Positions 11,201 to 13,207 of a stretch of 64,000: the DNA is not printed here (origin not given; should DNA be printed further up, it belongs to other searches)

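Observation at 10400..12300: The same CBM-like module appears in the membrane GT-C enzyme and in a secreted GH-like protein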

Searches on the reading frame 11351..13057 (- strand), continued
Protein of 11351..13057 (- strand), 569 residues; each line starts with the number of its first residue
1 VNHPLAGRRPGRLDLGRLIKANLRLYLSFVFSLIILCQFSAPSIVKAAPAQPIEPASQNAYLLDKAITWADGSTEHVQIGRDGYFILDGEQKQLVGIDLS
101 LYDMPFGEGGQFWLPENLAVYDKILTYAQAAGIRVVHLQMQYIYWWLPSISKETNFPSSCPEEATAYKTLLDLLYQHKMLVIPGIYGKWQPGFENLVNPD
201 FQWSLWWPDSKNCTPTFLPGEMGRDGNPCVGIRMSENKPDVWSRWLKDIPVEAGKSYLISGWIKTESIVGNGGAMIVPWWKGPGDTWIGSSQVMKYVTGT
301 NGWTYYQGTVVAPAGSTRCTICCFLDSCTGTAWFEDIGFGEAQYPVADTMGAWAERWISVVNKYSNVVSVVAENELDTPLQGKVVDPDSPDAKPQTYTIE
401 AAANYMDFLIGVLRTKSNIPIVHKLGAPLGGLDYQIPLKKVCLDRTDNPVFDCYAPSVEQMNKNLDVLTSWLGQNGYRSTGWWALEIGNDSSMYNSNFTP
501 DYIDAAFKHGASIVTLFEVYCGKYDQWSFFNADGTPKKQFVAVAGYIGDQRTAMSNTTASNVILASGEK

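Call 67: find_encoding_contigs(protein=P0026, flank=10000, max_places=2)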
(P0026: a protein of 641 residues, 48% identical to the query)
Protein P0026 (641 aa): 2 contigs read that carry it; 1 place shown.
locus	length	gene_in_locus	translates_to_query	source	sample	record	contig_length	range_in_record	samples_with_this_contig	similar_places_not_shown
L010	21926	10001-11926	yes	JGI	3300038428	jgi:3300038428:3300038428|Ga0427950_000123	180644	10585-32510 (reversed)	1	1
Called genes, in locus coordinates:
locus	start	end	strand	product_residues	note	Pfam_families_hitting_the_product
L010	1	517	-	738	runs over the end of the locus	PF13231:PMT_2 (weak), PF09971:DUF2206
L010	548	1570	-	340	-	PF00535:Glycos_transf_2, PF10111:Glyco_tranf_2_2, PF13641:Glyco_tranf_2_3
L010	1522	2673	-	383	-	PF13439:Glyco_transf_4, PF13579:Glyco_trans_4_4, PF00534:Glycos_transf_1, PF13692:Glyco_trans_1_4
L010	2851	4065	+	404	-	-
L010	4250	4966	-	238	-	PF00535:Glycos_transf_2, PF13641:Glyco_tranf_2_3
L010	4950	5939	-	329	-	PF01073:3Beta_HSD, PF01370:Epimerase, PF02719:Polysacc_synt_2, PF04321:RmlD_sub_bind, PF05368:NmrA (weak), PF07993:NAD_binding_4 (faint), PF13460:NAD_binding_10, PF16363:GDP_Man_Dehyd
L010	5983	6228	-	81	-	PF00376:MerR, PF12728:HTH_17, PF13411:MerR_1 (weak)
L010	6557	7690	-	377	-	PF13439:Glyco_transf_4, PF13579:Glyco_trans_4_4, PF20706:GT4-conflict, PF00534:Glycos_transf_1, PF13692:Glyco_trans_1_4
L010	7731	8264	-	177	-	PF08645:PNK3P, PF13419:HAD_2 (weak), PF00702:Hydrolase, PF13242:Hydrolase_like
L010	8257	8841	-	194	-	PF13580:SIS_2, PF01380:SIS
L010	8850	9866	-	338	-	PF00288:GHMP_kinases_N, PF08544:GHMP_kinases_C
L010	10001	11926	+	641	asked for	-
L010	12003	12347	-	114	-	-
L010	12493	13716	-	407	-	PF07745:Glyco_hydro_53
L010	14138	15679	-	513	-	PF01943:Polysacc_synt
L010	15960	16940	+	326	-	PF00156:Pribosyltran (weak)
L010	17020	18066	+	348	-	PF04055:Radical_SAM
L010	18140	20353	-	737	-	PF09971:DUF2206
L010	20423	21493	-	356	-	PF13439:Glyco_transf_4 (weak), PF13692:Glyco_trans_1_4 (weak)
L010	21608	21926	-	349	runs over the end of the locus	PF00535:Glycos_transf_2, PF13641:Glyco_tranf_2_3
